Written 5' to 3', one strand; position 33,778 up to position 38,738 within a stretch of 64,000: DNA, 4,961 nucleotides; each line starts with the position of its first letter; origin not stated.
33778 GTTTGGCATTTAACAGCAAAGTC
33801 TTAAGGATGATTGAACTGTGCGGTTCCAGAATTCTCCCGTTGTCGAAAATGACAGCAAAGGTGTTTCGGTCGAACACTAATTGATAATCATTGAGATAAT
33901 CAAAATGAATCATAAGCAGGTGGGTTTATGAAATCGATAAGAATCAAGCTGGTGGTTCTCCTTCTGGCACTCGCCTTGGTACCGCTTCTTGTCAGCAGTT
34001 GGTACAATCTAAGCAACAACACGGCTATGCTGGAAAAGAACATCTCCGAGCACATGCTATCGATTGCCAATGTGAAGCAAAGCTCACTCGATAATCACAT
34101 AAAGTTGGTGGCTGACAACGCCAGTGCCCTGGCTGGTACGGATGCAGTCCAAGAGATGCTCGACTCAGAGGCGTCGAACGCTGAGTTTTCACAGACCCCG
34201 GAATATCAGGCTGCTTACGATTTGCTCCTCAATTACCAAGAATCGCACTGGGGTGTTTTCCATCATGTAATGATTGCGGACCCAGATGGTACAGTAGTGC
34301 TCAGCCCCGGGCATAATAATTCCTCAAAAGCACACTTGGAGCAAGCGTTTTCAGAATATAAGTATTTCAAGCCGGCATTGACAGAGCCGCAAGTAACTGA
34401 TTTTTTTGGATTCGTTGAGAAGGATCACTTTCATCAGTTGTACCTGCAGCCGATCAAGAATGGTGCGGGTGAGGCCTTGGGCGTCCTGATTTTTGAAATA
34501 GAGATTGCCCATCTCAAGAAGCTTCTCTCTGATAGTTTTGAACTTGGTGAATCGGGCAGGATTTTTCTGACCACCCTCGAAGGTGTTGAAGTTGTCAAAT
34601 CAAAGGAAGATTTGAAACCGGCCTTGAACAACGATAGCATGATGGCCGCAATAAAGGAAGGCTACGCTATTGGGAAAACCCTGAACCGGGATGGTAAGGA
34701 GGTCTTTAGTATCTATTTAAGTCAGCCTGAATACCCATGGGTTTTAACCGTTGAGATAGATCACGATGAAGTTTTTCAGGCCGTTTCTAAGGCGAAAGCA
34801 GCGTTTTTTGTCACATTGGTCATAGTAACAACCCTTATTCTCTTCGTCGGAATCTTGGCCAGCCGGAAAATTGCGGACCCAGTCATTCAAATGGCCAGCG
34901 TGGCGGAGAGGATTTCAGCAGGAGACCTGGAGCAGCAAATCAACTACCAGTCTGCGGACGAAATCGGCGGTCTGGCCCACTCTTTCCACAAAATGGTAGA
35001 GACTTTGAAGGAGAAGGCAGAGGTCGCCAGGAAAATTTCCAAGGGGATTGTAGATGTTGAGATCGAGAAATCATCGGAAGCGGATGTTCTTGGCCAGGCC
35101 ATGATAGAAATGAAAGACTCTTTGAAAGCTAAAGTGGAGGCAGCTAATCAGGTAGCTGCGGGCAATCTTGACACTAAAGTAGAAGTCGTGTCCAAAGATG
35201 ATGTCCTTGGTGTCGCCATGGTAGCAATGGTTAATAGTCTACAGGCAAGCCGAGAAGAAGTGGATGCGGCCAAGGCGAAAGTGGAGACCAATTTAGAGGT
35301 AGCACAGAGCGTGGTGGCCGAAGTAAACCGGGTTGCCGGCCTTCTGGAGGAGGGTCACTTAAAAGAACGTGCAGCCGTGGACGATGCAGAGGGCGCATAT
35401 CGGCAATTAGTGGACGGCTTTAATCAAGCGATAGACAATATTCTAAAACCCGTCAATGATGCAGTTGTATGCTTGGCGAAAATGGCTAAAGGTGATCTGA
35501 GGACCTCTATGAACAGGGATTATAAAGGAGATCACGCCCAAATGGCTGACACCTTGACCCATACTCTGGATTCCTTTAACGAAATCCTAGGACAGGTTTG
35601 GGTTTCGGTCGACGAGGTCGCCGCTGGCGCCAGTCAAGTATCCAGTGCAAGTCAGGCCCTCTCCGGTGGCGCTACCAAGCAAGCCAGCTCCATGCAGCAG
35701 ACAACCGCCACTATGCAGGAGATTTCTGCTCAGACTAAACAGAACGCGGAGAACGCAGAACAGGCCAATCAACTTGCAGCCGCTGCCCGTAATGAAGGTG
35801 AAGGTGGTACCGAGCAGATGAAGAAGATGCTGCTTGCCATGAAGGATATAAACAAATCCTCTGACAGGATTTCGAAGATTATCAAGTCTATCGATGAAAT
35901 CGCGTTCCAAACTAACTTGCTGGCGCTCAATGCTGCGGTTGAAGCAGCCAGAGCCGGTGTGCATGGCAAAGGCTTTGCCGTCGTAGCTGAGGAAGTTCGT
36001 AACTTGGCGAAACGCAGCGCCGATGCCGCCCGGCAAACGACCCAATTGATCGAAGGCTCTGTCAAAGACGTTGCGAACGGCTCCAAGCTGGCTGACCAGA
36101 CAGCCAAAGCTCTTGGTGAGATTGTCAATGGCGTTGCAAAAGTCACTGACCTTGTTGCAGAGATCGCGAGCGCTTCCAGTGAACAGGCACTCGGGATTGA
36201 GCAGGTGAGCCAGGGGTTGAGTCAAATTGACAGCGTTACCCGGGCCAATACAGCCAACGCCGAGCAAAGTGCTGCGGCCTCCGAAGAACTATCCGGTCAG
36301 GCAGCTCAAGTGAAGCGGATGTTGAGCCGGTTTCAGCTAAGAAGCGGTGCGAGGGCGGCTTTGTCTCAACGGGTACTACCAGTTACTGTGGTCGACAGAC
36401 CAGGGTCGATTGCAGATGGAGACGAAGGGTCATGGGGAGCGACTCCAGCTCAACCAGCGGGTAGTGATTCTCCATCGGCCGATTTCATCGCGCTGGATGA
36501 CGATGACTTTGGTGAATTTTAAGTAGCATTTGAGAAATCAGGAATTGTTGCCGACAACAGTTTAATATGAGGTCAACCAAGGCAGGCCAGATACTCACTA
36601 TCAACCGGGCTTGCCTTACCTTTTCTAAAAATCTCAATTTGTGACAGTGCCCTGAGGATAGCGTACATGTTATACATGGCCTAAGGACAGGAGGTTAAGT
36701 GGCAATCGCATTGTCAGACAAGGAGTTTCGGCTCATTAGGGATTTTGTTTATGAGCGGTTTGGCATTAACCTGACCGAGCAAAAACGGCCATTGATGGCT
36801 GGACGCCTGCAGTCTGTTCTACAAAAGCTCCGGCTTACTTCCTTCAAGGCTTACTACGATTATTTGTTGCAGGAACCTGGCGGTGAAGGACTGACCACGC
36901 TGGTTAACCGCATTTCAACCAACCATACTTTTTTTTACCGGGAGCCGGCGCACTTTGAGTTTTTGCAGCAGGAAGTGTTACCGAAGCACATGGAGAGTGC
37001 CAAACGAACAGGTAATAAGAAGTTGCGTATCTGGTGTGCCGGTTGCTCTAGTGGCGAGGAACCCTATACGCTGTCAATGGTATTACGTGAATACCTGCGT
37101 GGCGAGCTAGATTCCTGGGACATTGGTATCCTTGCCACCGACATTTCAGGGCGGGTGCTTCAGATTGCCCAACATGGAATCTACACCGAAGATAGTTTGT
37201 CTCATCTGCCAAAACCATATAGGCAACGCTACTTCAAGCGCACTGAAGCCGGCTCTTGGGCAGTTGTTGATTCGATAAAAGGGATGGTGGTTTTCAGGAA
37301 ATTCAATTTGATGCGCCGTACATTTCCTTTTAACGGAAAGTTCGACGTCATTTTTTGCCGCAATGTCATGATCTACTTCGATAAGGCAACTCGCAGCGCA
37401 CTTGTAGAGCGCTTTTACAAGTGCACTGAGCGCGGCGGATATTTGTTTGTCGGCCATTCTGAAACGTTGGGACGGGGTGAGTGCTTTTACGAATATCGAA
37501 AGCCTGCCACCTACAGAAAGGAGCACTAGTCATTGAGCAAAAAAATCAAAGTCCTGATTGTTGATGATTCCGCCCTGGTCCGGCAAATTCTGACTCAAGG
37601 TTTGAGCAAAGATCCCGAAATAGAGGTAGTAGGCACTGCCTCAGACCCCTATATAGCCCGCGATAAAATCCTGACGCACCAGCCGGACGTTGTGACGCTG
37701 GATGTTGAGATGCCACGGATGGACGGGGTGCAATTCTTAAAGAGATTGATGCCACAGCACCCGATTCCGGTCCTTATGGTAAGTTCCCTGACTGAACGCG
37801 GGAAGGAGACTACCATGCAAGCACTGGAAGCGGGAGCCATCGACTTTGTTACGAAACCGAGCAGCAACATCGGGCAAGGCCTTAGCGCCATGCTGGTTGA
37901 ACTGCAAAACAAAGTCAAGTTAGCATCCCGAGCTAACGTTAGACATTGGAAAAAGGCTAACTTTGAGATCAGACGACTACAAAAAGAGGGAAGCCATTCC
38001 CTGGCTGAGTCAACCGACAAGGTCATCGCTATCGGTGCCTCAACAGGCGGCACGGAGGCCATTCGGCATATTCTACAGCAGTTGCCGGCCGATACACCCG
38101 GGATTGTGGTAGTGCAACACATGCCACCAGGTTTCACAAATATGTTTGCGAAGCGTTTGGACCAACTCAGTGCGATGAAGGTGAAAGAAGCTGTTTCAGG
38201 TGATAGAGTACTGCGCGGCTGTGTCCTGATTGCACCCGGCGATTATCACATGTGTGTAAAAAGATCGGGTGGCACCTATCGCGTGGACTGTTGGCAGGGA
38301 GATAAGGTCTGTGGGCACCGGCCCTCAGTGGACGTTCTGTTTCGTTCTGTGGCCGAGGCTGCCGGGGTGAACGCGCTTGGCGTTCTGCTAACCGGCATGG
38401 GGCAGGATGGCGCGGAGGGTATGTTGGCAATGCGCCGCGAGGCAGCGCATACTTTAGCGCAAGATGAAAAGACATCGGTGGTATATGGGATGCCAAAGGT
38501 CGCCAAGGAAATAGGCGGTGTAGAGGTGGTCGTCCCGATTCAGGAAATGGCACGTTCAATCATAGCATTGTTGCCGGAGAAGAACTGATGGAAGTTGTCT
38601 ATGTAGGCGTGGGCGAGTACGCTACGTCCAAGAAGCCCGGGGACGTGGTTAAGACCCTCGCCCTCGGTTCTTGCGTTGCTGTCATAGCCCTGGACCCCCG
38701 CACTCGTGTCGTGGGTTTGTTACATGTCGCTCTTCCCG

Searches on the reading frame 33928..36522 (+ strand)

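Call 53: search_protein_families(library=pfam, proteins=[window:33928-36522:+], max_evalue=0.00001)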
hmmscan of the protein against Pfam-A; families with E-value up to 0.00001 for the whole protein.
window:33928-36522:+ (864 aa): 4 families
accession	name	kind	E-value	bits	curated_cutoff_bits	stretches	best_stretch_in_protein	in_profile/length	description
PF00015.26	MCPsignal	-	1.5e-50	171.9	34.6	1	615-771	2-172/172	Methyl-accepting chemotaxis protein (MCP) signalling domain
PF18947.5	HAMP_2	-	2e-21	76.2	24.3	1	488-551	3-66/67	HAMP domain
PF00672.30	HAMP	-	3.1e-19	69.5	25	1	311-361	2-52/53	HAMP domain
PF02743.24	dCache_1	-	3.9e-13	49.9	45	1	35-275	3-239/240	Cache domain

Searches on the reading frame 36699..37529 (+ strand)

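Call 53: search_protein_families(library=pfam, proteins=[window:36699-37529:+], max_evalue=0.00001)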
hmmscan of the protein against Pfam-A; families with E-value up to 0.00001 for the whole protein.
window:36699-37529:+ (276 aa): 2 families
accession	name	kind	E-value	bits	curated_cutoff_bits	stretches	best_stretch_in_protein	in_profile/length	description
PF01739.24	CheR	-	1.1e-63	214.7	27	1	75-258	1-180/195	CheR methyltransferase, SAM binding domain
PF03705.20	CheR_N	-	8.5e-17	61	27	1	8-60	1-53/53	CheR methyltransferase, all-alpha domain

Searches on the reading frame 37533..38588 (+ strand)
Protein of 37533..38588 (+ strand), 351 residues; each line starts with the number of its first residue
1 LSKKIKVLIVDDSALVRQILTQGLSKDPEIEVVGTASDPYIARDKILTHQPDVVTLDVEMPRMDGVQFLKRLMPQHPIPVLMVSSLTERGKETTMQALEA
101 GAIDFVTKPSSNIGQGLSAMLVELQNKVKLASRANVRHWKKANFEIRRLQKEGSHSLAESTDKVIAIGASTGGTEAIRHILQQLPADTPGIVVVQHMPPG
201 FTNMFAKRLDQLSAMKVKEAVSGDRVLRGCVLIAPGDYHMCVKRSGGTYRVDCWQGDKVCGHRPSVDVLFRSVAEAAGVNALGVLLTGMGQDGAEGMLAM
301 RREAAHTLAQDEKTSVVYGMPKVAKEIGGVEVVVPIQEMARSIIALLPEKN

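Call 53: search_protein_families(library=pfam, proteins=[window:37533-38588:+], max_evalue=0.00001)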
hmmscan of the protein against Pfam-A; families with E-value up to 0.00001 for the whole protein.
window:37533-38588:+ (351 aa): 2 families
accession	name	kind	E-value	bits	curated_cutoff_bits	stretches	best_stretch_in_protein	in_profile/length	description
PF01339.22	CheB_methylest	-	1.4e-65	220.7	24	1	165-343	1-174/174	CheB methylesterase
PF00072.30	Response_reg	-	3.5e-24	85.6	30.2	1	7-111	1-102/111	Response regulator receiver domain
